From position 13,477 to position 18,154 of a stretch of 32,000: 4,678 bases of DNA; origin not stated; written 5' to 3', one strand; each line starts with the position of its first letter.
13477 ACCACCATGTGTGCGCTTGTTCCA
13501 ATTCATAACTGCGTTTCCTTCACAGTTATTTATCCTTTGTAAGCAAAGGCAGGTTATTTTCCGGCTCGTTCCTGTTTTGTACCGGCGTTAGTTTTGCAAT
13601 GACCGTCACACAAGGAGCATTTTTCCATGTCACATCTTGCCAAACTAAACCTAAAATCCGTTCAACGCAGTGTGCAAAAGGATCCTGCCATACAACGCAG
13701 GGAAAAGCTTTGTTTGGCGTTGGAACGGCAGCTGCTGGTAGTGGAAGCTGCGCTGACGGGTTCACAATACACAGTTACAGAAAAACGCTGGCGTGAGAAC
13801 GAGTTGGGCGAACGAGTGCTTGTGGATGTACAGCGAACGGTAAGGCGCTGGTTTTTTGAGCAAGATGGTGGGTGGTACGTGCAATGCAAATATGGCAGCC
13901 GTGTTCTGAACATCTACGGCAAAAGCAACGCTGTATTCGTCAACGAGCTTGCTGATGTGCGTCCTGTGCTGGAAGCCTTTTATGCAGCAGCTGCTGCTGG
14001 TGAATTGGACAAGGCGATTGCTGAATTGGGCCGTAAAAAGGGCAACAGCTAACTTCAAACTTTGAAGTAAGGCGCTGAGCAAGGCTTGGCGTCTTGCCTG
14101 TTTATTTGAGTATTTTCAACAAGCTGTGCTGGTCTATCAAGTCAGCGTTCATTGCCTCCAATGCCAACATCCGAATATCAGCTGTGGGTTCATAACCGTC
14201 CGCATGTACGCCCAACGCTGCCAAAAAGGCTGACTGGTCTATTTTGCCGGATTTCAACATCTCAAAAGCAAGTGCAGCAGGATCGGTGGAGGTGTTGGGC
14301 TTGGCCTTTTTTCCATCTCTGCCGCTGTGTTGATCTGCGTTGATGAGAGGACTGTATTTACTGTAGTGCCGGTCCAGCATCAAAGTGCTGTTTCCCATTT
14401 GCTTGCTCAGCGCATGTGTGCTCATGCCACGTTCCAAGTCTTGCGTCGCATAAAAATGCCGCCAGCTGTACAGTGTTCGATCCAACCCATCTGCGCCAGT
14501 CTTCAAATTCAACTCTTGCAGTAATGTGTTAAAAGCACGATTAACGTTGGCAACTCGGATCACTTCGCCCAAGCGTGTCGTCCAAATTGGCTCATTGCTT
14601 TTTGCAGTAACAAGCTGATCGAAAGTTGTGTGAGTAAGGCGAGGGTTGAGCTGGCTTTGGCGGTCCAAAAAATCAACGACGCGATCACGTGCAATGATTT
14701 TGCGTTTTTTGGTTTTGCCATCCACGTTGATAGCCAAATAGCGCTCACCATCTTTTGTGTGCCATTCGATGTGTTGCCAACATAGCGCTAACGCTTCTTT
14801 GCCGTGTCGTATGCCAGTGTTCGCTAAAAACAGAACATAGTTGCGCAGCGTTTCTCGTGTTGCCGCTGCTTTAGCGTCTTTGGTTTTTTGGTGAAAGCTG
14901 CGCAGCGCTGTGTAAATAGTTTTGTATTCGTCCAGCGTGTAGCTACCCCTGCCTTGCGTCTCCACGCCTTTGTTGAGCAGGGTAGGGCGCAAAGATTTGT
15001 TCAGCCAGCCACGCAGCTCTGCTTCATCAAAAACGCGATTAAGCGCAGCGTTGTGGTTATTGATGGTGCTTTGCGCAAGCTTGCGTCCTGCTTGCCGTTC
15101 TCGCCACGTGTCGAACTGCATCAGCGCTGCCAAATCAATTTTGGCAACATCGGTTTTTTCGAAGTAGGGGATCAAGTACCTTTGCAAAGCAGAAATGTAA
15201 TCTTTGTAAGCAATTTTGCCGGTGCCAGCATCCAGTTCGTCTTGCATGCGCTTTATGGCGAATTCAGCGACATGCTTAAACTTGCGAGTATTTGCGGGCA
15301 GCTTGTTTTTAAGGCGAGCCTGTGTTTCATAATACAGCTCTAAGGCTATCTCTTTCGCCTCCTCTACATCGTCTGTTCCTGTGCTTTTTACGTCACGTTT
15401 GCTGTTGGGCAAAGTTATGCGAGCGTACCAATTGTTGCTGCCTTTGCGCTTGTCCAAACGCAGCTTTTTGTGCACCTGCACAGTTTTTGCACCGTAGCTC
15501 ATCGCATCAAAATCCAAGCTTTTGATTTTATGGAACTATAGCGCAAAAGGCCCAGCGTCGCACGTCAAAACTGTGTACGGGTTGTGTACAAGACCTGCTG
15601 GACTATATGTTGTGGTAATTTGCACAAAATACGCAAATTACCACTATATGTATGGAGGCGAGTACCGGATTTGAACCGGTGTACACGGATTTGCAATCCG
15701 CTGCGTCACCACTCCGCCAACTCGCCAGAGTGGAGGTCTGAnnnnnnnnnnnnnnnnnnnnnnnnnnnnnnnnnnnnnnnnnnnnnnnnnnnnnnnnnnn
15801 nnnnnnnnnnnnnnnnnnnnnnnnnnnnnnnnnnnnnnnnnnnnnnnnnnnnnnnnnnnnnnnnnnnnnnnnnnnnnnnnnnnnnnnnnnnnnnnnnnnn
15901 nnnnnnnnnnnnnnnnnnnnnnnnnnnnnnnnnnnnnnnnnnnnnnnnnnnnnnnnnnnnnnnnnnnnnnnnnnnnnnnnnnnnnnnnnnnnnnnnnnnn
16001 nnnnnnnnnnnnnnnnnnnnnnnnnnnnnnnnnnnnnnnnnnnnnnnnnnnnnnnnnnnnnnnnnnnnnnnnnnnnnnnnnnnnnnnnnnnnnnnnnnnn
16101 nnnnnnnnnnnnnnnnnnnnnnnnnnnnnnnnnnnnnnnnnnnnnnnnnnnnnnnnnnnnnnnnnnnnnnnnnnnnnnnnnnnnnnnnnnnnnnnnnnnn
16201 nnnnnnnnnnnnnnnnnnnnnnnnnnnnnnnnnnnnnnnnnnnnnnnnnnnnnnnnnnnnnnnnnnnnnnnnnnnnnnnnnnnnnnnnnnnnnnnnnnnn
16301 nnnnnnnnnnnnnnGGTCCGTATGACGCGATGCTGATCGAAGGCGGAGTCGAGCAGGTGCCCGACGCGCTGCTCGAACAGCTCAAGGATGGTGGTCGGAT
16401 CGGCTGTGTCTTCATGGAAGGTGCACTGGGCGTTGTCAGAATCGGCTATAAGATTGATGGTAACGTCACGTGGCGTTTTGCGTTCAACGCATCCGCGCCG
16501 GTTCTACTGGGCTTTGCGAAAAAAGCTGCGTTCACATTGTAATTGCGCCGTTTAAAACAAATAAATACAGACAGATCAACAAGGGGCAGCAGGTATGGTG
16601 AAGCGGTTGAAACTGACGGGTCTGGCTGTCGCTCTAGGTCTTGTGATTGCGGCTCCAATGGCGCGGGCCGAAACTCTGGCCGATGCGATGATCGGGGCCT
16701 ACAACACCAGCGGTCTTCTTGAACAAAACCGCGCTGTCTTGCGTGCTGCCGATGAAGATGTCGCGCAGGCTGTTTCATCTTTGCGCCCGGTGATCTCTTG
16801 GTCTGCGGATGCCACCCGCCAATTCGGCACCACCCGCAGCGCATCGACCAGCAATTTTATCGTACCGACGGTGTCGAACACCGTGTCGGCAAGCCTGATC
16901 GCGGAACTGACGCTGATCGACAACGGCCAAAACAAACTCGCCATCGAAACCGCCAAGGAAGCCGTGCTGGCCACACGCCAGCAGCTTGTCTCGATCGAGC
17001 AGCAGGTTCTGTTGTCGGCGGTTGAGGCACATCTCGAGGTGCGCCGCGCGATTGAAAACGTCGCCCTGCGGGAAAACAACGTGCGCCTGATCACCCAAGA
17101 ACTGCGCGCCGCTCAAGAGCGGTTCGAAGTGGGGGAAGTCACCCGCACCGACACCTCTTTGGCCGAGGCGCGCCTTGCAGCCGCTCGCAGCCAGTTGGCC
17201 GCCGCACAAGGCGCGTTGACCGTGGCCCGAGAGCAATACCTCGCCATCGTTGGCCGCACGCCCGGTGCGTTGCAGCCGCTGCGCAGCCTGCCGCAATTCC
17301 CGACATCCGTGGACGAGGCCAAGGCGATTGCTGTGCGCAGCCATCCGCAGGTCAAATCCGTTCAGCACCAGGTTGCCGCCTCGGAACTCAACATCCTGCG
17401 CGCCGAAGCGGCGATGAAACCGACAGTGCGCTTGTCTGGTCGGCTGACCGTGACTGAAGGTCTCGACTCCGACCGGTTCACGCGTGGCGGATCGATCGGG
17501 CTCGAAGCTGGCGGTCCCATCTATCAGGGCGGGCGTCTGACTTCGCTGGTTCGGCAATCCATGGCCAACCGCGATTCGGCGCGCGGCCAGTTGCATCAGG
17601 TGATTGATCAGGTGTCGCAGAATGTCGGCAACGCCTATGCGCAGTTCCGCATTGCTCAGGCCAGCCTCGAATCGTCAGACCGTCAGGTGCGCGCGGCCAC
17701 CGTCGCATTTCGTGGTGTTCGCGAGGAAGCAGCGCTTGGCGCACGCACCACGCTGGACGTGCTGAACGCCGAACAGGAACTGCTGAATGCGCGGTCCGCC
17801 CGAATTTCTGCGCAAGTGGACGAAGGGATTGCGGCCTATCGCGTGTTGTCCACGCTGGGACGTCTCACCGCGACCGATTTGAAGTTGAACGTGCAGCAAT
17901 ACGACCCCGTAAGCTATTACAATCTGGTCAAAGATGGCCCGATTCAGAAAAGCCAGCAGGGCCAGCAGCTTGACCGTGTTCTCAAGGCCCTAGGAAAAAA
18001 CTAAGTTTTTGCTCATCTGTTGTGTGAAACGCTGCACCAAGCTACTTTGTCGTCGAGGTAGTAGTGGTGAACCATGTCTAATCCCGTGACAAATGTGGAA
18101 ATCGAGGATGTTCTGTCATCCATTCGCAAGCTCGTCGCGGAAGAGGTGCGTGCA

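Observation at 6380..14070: Four copies of a 21-nt palindrome partition the island into gene modules, with flipped central-base polarity and a linked SD-ATG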

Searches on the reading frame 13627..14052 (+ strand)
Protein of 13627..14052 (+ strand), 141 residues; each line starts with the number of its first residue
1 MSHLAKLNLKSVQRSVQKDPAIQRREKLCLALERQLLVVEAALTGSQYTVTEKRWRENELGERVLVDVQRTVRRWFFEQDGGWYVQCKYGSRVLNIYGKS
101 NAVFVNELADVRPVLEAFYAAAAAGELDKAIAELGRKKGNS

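Call 9: search_protein_families(library=pfam, proteins=[window:13627-14052:+], max_evalue=0.01)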
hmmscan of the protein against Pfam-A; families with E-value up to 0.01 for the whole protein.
window:13627-14052:+ (141 aa): 1 family
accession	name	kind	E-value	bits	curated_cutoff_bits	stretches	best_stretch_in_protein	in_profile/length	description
PF20346.3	DUF6641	-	1.3e-05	25.6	27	1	22-128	37-140/143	Family of unknown function (DUF6641)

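Call 10: search_protein_families(library=padloc, proteins=[window:13627-14052:+], max_evalue=0.01)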
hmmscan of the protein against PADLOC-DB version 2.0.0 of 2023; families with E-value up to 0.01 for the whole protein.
window:13627-14052:+ (141 aa): 0 families

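Call 11: search_protein_families(library=ncbifam, proteins=[window:13627-14052:+], max_evalue=0.01)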
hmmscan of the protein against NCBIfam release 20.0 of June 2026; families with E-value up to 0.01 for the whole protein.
window:13627-14052:+ (141 aa): 0 families

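Call 12: search_protein_families(library=phrogs, proteins=[window:13627-14052:+], max_evalue=0.01)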
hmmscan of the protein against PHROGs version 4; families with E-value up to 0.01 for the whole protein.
window:13627-14052:+ (141 aa): 1 family
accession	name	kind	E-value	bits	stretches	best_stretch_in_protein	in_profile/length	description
phrog_31551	-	unknown function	1.1e-20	75.2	1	1-133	9-144/155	-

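Call 87: search_solved_structures(query=A10, max_evalue=10)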
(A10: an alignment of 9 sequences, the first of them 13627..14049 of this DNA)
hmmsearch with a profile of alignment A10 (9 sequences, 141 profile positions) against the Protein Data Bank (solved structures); distinct sequences matched with E-value up to 10: 12.
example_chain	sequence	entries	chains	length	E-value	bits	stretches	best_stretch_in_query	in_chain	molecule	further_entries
4jj6_A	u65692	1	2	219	0.22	14.5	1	88-125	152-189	Acetyl xylan esterase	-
4jko_A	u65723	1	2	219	0.23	14.5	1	88-125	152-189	Acetyl xylan esterase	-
5bn1_A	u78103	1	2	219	0.23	14.5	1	88-125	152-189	Acetyl xylan esterase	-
3w7v_A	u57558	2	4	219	0.23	14.5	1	88-125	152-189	Acetyl xylan esterase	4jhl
4oap_A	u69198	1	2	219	0.23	14.5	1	88-125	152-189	Acetyl xylan esterase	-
4jj4_A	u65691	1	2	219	0.26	14.3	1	88-124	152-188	Acetyl xylan esterase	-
4oao_A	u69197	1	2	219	0.28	14.2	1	88-125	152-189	Acetyl xylan esterase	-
4yyf_A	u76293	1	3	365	0.32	14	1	93-135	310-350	Beta-N-acetylhexosaminidase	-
7zpz_A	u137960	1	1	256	0.41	13.7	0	79-106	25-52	Pizza6-TSR-TSH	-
8cli_A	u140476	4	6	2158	0.98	12.5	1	52-112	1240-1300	General transcription factor 3C polypeptide 1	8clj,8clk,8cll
7zpw_A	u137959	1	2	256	1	12.4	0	79-106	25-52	Pizza6-TSK-TSH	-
7zph_A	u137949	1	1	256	1.1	12.4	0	79-105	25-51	Pizza6-TNK-RSH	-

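Call 89: find_homologous_proteins(query=window:13627-14049:+, max_evalue=0.00001)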
Query window:13627-14049:+ (141 aa): 1147 proteins with E <= 0.00001 among 1362 candidates; the best 120 are listed.
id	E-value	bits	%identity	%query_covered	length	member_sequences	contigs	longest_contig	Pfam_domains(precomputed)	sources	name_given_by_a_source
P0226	1.7e-65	237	76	99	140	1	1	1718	-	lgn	-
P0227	1.1e-52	195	67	98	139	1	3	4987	-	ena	-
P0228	4.8e-52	193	71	94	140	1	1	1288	PF20346.3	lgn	-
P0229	5.5e-52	193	69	94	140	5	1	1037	PF20346.3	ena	-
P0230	5.8e-51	190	68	94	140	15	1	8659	PF20346.3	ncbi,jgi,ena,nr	ncbi:MAG TPA: DUF6641 family protein [Roseovarius sp.]|nr:DUF6641 family protein [Roseovarius sp.]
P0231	6.7e-51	190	65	98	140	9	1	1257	PF20346.3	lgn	-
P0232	7.0e-51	189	64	98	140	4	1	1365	-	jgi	jgi:hypothetical protein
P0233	7.6e-51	189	68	94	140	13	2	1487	-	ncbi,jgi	jgi:hypothetical protein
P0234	3.6e-50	187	68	94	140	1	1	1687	PF20346.3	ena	-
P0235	4.9e-50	187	64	99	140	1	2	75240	PF20346.3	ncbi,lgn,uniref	ncbi:DUF6641 family protein [Marivita sp.]|uniref:DUF6641 family protein n=1 Tax=Marivita sp. TaxID=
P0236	5.5e-50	187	67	93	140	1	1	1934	PF20346.3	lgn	-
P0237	9.1e-50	186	63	98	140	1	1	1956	-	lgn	-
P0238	1.2e-49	186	69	94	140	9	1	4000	PF20346.3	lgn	-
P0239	1.4e-49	185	67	94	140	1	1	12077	PF20346.3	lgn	-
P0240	1.8e-49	185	67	94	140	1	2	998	PF20346.3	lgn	-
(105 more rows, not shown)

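Call 99: predict_structure(alignment_id=A12)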
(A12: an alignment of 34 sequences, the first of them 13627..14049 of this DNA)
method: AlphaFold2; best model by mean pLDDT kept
length: 141 residues; sequences in the alignment: 34
mean_pLDDT: 77.8   pTM: 0.64
mean pLDDT of the five models: 77.8, 76.8, 74.9, 72.3, 72.2
residues with pLDDT >= 90: 1; 70-90: 110; 50-70: 23; < 50: 7
segments of 3 or more residues with pLDDT < 50: 139-141
pLDDT, mean of each block of 10 residues (from residue 1): 53 58 84 89 86 83 85 87 85 70 85 87 80 61 36
secondary structure, 60 per line:
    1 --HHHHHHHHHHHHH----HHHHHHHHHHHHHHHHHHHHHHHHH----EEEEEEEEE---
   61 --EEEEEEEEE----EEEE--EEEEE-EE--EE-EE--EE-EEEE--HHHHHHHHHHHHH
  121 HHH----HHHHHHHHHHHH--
elements in order: H3-15 H20-44 E49-57 E63-71 E76-79 E82-86 E102-105 H108-123 H128-139

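Call 103: fold_search(model_id=the predicted structure, library=pdb)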
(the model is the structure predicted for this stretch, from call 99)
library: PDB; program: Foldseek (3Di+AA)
matches with E <= 10: 306; with E <= 0.001: 0
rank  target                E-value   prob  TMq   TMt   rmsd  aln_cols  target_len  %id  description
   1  8tby_A                8.9e-02  0.35  0.20  0.10  12.7       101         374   14  Apo Bcs1, unsymmetrized (released 2024-06-05)
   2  8t14_A                2.1e-01  0.18  0.19  0.09  18.2       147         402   12  ADP-bound Bcs1 (C7 symmetrized) (released 2024-06-05)
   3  8t7u_A                3.3e-01  0.15  0.20  0.10  17.7       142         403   13  ADP-bound Bcs1 (unsymmetrized) (released 2024-06-05)
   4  6ukp_A                5.7e-01  0.15  0.23  0.11  12.3       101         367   15  Apo mBcs1 (released 2020-02-12)
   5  5uk3_I                8.2e-01  0.18  0.15  0.15   9.1        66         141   17  Crystal structure of cyanase from T. urticae (released 2017-06-21)
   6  6vy1_A                8.2e-01  0.06  0.18  0.20  12.4       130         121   18  Cryo-EM structure of filamentous PFD from Methanocaldococcus jannaschii (released 2020-05-13)
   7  5uk3_H                8.7e-01  0.21  0.16  0.17   9.1        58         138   17  Crystal structure of cyanase from T. urticae (released 2017-06-21)
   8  5uk3_C                9.3e-01  0.16  0.15  0.15   9.0        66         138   17  Crystal structure of cyanase from T. urticae (released 2017-06-21)
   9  2zdi_C                1.0e+00  0.30  0.36  0.35  12.1       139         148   16  Crystal structure of Prefoldin from Pyrococcus horikoshii OT3 (released 2008-02-05)
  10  6uko_A                1.0e+00  0.08  0.18  0.09  12.3       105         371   10  Structure analysis of full-length mouse bcs1 complex (released 2020-02-12)
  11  5uk3_B                1.1e+00  0.20  0.16  0.17   9.0        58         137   17  Crystal structure of cyanase from T. urticae (released 2017-06-21)
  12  6uks_A                1.3e+00  0.06  0.17  0.09  13.9       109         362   16  ATPgammaS bound mBcs1 (released 2020-02-05)
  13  6xgt_C                1.3e+00  0.16  0.15  0.14   8.5        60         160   17  Crystal structure of cyanase from the thermophilic fungus Thermomyces lanuginosus (released 2021-01-27)
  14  5uk3_A                1.4e+00  0.16  0.16  0.17   9.1        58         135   17  Crystal structure of cyanase from T. urticae (released 2017-06-21)
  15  6nvy_B                1.4e+00  0.08  0.14  0.05  12.8        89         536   13  Crystal structure of penicillin G acylase from Bacillus thermotolerans (released 2019-07-03)
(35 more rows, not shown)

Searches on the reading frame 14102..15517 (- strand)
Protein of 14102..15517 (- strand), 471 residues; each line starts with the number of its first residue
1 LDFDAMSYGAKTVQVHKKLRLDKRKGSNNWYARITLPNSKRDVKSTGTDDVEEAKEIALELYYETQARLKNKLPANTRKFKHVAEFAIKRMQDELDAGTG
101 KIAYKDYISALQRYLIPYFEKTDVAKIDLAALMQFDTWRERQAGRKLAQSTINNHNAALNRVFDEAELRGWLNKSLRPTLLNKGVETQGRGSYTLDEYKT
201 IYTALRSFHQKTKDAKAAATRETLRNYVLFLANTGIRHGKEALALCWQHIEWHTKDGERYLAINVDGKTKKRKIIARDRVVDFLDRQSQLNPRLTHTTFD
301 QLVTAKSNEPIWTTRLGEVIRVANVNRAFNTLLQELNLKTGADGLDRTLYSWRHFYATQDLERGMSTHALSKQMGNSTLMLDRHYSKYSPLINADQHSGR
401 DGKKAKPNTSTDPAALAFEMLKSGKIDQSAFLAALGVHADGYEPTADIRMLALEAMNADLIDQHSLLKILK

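Call 9: search_protein_families(library=pfam, proteins=[window:14102-15517:-], max_evalue=0.01)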
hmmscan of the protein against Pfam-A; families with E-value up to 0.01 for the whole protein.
window:14102-15517:- (471 aa): 3 families
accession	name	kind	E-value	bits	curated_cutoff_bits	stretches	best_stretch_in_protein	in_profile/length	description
PF00589.27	Phage_integrase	-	4.7e-07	30.2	27.1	1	196-385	6-165/172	Phage integrase family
PF13102.12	Phage_int_SAM_5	-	9e-05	23.2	22.3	1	101-176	22-92/98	Phage integrase SAM-like domain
PF02899.23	Phage_int_SAM_1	-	0.0027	18.4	22.3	0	103-169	21-82/83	Phage integrase, N-terminal SAM-like domain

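Call 10: search_protein_families(library=padloc, proteins=[window:14102-15517:-], max_evalue=0.01)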
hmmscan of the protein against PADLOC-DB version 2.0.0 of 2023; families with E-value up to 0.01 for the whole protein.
window:14102-15517:- (471 aa): 0 families

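Call 11: search_protein_families(library=ncbifam, proteins=[window:14102-15517:-], max_evalue=0.01)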
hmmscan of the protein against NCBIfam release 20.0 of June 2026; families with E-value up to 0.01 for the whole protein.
window:14102-15517:- (471 aa): 1 family
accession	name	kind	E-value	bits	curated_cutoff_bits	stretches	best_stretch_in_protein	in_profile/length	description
NF040815.2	recomb_XerA_Arch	equivalog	0.00027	20.6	220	1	99-386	12-252/263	site-specific tyrosine recombinase/integron integrase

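Call 12: search_protein_families(library=phrogs, proteins=[window:14102-15517:-], max_evalue=0.01)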
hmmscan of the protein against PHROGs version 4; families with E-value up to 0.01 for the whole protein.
window:14102-15517:- (471 aa): 4 families
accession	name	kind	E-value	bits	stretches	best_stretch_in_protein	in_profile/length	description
phrog_1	-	integration and excision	2e-36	127.4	1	17-410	112-460/611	integrase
phrog_216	-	integration and excision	4.9e-10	40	1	219-401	71-237/301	integrase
phrog_34557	-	integration and excision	0.0017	19.1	1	330-385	108-163/183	integrase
phrog_10426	-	integration and excision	0.0093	16.8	0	27-58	7-38/193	integrase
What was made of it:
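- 14102..15517 (-): Large tyrosine integrase (471 aa). With att it forms the integration module. Calls 9, 12.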

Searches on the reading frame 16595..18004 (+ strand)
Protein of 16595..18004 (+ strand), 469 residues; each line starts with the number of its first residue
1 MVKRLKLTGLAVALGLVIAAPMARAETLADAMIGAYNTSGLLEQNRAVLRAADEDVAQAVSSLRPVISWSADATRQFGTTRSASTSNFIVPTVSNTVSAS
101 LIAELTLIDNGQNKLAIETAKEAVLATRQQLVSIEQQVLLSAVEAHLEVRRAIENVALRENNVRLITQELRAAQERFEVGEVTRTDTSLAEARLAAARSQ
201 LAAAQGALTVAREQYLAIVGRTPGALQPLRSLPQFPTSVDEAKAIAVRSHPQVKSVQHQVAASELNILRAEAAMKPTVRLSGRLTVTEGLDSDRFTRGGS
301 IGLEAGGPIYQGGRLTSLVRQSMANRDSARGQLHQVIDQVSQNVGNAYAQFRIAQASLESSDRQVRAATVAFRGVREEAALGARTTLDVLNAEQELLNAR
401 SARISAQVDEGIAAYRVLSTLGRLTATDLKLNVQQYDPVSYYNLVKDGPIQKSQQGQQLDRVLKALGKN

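Call 54: list_cluster_members(proteins=[window:16595-18004:+, window:18074-19279:+, window:9539-11230:-, window:8262-9542:-, window:6813-8027:+, window:14102-15517:-, window:11647-12225:-])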
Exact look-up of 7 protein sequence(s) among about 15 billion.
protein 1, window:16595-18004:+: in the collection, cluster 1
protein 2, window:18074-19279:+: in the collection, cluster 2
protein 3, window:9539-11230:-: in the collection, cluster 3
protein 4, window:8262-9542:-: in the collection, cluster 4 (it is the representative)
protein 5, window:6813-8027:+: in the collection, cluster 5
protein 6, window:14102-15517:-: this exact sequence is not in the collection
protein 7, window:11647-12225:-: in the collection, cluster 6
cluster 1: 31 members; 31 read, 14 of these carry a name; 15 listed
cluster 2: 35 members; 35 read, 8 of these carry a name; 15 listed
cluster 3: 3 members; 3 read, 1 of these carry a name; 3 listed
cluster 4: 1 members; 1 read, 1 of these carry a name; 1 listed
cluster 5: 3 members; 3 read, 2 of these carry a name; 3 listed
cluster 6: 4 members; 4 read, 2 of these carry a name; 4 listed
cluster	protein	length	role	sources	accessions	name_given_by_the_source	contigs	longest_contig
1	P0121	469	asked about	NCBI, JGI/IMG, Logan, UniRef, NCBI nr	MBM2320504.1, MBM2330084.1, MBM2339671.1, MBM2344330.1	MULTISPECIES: TolC family outer membrane protein [Marivita] | TolC family outer membrane protein n=1 Tax=Marivita cryptomonadis TaxID=505252 ...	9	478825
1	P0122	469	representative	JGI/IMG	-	outer membrane protein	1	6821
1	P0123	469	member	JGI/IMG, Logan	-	outer membrane protein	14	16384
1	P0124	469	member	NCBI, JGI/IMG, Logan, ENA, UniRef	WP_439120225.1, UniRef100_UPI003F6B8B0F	TolC family outer membrane protein [Marivita sp.] | outer membrane protein | TolC family outer membrane protein n=1 Tax=Marivita sp. TaxID=2003365 RepID=UPI003F6B8B0F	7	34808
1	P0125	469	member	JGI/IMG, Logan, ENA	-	outer membrane protein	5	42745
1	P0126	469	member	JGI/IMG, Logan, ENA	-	outer membrane protein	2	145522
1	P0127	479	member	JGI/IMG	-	outer membrane protein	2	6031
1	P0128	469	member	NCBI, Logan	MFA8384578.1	MAG: TolC family outer membrane protein [Pelagibaca sp.]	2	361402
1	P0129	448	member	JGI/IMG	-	outer membrane protein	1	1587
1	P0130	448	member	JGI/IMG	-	outer membrane protein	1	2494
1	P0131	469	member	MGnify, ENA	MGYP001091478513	CR=1 FL=1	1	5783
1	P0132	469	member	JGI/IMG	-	outer membrane protein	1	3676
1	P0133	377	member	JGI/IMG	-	outer membrane protein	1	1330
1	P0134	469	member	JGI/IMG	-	outer membrane protein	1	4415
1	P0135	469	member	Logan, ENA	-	-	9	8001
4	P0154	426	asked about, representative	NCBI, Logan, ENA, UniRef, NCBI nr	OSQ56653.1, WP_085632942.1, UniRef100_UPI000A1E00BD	hypothetical protein MCRY_19295 [Marivita cryptomonadis] | hypothetical protein n=1 Tax=Marivita cryptomonadis TaxID=505252 RepID=UPI000A1E00BD | hypothetical protein [Marivita cryptomonadis]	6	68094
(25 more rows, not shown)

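Call 55: find_encoding_contigs(protein=P0154, flank=10000, max_places=10)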
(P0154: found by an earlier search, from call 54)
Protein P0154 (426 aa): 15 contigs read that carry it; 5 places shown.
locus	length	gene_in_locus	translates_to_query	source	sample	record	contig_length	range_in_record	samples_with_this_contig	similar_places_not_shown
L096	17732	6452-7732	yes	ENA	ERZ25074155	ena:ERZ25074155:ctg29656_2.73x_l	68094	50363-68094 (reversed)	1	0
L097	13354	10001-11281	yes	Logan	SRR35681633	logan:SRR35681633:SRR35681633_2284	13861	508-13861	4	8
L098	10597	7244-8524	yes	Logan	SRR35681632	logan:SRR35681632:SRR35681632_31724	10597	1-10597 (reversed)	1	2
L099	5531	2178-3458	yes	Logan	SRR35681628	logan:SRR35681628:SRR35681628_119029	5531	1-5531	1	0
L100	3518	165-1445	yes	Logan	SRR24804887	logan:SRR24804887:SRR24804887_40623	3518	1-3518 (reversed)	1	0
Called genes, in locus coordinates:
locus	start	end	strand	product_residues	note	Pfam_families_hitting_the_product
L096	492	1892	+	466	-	PF00589:Phage_integrase (weak)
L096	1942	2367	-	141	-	PF20346:DUF6641 (weak)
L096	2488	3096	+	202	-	-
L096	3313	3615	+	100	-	PF20331:DUF6626 (weak)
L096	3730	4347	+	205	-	PF00589:Phage_integrase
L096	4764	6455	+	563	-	-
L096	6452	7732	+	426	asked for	-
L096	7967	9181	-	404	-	-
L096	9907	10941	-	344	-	PF22022:Phage_int_M (weak), PF00589:Phage_integrase (weak)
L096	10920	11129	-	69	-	-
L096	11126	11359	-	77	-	-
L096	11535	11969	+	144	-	PF12844:HTH_19, PF13560:HTH_31, PF01381:HTH_3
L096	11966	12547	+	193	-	-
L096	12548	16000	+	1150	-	PF20464:MmeI_N, PF20465:MmeI_hel, PF20473:MmeI_Mtase, PF20466:MmeI_TRD (weak)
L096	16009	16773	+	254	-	-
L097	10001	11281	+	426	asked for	-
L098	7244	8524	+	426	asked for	-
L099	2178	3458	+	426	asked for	-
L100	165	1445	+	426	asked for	-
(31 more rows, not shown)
